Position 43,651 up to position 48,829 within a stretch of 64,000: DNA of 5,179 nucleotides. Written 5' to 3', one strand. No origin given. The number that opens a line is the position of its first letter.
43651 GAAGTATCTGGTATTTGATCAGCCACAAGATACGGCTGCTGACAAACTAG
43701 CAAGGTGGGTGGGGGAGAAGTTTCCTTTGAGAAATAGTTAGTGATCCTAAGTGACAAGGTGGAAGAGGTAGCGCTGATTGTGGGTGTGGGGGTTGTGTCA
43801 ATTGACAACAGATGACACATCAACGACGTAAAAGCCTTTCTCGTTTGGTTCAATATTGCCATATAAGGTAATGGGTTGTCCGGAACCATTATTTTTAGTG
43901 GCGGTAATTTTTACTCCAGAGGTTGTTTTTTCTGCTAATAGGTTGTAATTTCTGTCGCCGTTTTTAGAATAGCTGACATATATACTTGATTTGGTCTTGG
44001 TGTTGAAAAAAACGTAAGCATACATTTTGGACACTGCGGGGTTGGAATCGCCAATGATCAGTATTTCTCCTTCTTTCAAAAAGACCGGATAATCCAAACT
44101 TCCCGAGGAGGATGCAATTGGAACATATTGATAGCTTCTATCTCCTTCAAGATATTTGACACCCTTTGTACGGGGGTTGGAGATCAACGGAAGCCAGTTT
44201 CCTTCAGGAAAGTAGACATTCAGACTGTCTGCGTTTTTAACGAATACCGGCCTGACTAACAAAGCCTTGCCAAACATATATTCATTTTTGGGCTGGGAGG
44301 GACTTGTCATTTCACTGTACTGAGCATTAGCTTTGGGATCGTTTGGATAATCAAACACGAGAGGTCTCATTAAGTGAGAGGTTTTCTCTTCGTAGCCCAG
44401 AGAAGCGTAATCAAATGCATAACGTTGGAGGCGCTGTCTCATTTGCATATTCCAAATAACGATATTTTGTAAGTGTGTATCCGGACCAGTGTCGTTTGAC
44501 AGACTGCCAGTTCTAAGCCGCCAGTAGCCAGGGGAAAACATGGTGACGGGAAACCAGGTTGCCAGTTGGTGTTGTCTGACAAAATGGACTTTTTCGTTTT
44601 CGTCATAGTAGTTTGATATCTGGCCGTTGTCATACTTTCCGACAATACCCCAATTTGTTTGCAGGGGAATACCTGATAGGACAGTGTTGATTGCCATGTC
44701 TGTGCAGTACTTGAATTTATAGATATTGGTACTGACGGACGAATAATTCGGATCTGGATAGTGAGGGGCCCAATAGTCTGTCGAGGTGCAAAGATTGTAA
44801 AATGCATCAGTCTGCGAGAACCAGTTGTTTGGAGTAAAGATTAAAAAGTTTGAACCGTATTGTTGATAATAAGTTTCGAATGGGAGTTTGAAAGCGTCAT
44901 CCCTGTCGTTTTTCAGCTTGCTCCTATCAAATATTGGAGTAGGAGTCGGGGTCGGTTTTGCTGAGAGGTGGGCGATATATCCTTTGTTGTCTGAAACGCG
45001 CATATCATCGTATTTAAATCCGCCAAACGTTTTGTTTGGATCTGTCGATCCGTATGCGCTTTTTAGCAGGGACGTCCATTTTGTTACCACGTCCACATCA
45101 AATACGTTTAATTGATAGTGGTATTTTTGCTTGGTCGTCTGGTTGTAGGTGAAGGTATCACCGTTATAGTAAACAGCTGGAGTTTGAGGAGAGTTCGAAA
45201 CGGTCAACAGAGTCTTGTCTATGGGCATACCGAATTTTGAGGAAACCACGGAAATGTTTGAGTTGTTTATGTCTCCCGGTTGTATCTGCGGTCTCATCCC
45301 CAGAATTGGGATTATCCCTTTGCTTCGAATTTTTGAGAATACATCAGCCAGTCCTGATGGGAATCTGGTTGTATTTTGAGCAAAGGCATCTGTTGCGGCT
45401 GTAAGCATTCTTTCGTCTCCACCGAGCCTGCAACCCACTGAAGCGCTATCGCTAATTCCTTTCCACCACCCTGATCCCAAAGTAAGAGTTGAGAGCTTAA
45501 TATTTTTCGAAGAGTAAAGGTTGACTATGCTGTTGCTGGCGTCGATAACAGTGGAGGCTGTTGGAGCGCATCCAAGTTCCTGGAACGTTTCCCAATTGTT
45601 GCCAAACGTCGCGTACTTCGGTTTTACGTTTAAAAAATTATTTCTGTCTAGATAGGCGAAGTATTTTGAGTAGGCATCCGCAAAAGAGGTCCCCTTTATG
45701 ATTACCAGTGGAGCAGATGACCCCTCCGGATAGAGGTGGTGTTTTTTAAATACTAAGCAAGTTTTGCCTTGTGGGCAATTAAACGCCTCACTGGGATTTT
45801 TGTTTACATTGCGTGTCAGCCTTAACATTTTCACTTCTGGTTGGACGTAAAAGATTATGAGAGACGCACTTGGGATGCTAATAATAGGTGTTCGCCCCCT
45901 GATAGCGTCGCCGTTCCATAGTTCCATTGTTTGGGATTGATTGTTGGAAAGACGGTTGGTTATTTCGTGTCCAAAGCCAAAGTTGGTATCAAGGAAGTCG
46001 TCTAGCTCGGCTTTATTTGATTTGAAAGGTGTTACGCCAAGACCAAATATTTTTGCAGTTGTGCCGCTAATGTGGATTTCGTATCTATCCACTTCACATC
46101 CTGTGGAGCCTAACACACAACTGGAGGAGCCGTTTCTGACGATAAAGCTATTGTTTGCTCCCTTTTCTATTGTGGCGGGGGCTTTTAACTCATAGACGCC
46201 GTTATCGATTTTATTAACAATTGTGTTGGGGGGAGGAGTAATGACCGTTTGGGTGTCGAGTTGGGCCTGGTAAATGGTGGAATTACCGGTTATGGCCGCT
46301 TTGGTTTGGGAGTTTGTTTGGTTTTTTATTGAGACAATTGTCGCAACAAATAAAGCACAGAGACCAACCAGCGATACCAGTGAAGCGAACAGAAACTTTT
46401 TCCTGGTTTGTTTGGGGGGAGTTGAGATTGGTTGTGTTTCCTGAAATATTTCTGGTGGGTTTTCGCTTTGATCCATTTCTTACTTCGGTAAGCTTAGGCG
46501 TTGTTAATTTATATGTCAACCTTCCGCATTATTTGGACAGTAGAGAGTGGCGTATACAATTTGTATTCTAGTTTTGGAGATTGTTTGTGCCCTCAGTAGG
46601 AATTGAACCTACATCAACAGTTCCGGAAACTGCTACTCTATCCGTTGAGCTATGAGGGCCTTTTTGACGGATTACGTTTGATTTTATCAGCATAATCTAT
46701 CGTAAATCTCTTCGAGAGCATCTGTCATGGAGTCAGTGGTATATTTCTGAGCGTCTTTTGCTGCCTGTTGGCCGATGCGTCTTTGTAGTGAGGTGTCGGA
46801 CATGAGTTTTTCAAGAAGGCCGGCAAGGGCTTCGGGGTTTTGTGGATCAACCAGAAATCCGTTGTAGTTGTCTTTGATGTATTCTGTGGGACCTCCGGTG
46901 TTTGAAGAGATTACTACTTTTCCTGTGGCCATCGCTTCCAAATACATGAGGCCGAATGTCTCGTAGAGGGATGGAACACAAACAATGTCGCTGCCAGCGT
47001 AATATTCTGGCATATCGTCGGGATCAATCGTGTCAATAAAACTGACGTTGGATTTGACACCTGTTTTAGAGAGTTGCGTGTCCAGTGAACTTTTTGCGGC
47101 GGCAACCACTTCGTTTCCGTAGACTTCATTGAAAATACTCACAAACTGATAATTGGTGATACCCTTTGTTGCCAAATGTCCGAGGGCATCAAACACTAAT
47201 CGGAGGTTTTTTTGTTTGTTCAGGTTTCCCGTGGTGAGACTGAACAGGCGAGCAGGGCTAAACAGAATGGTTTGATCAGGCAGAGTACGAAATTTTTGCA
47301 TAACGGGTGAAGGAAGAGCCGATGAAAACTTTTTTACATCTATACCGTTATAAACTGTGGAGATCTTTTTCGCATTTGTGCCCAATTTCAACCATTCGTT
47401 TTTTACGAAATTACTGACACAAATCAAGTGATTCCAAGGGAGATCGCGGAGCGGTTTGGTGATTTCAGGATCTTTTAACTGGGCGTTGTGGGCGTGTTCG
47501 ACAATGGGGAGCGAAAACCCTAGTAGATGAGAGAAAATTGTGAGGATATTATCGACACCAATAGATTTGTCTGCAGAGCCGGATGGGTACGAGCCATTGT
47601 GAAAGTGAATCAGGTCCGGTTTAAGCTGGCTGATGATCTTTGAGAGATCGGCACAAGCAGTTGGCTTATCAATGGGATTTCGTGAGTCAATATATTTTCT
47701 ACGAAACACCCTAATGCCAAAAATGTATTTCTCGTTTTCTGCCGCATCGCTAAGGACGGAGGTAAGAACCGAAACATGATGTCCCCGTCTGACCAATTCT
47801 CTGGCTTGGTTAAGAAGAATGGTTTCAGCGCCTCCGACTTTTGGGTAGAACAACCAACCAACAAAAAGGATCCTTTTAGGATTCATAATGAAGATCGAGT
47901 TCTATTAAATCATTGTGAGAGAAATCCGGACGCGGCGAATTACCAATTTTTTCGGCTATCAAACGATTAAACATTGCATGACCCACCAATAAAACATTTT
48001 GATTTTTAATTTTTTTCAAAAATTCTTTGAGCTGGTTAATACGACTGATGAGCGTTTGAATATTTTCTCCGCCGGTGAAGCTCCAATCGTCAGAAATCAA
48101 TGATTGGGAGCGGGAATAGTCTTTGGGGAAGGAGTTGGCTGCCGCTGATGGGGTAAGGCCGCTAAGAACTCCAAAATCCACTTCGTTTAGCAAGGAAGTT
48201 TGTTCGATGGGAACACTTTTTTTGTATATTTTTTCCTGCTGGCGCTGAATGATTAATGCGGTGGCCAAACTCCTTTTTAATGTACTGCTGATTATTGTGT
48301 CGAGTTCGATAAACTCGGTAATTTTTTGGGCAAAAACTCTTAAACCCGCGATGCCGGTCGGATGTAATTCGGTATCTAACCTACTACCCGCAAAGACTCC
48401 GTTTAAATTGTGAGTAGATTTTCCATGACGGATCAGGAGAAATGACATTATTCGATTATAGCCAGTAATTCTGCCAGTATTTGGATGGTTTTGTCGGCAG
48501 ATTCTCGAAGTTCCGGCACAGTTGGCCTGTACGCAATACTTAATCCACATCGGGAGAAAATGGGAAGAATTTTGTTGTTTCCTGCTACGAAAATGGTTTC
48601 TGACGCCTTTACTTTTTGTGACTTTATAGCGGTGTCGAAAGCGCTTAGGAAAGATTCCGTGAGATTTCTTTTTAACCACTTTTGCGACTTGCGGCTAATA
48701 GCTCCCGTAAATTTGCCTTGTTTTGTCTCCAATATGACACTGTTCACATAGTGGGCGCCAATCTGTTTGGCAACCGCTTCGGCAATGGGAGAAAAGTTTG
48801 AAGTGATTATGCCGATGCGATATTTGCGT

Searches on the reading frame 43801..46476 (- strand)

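Call 72: search_protein_families(library=pfam, proteins=[window:43801-46476:-], max_evalue=0.001)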
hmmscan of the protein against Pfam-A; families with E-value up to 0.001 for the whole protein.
window:43801-46476:- (892 aa): 1 family
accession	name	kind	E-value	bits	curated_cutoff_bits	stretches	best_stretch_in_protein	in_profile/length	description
PF21365.3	Glyco_hydro_31_3rd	-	1.3e-16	61.3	24.4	1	702-806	4-87/87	Glycosyl hydrolase family 31 C-terminal domain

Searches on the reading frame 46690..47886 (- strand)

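Call 72: search_protein_families(library=pfam, proteins=[window:46690-47886:-], max_evalue=0.001)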
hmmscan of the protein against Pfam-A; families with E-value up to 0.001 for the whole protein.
window:46690-47886:- (399 aa): 8 families
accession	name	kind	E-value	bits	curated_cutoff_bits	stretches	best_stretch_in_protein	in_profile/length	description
PF00534.26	Glycos_transf_1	-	7.7e-36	123.6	26.4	1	214-377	16-171/172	Glycosyl transferases group 1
PF13692.12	Glyco_trans_1_4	-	5.1e-27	95.3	27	1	217-364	5-142/142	Glycosyl transferases group 1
PF13439.12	Glyco_transf_4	-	1.1e-22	81.2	28.5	1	17-185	1-169/170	Glycosyltransferase Family 4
PF13579.12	Glyco_trans_4_4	-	9.4e-09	36.2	29.7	1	18-104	1-84/158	Glycosyl transferase 4-like domain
PF13524.12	Glyco_trans_1_2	-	1.1e-05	25.9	25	1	274-382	19-133/144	Glycosyl transferase-like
PF20706.3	GT4-conflict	-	1.7e-05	24.5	26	1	212-341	196-324/385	Family 4 Glycosyltransferase in conflict systems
PF13477.12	Glyco_trans_4_2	-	3.9e-05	24.3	23.4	1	20-97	9-82/139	Glycosyl transferase 4-like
PF06436.16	Pneumovirus_M2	-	4.4e-05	23.4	25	1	43-93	30-83/159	Pneumovirus matrix protein 2 (M2)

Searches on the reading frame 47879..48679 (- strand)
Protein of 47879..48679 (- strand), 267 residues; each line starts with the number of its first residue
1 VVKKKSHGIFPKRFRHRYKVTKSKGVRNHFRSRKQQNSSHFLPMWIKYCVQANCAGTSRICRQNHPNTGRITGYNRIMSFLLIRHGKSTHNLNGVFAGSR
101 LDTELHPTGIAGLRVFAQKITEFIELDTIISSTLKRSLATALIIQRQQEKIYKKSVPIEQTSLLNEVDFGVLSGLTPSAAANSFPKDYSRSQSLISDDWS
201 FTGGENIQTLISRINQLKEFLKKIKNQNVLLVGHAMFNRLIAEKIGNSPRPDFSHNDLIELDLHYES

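Call 72: search_protein_families(library=pfam, proteins=[window:47879-48679:-], max_evalue=0.001)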
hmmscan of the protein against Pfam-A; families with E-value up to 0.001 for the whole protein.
window:47879-48679:- (267 aa): 1 family
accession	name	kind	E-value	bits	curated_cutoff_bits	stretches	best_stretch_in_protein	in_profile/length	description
PF00300.27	His_Phos_1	-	1e-27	97.5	21.7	1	81-254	2-167/194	Histidine phosphatase superfamily (branch 1)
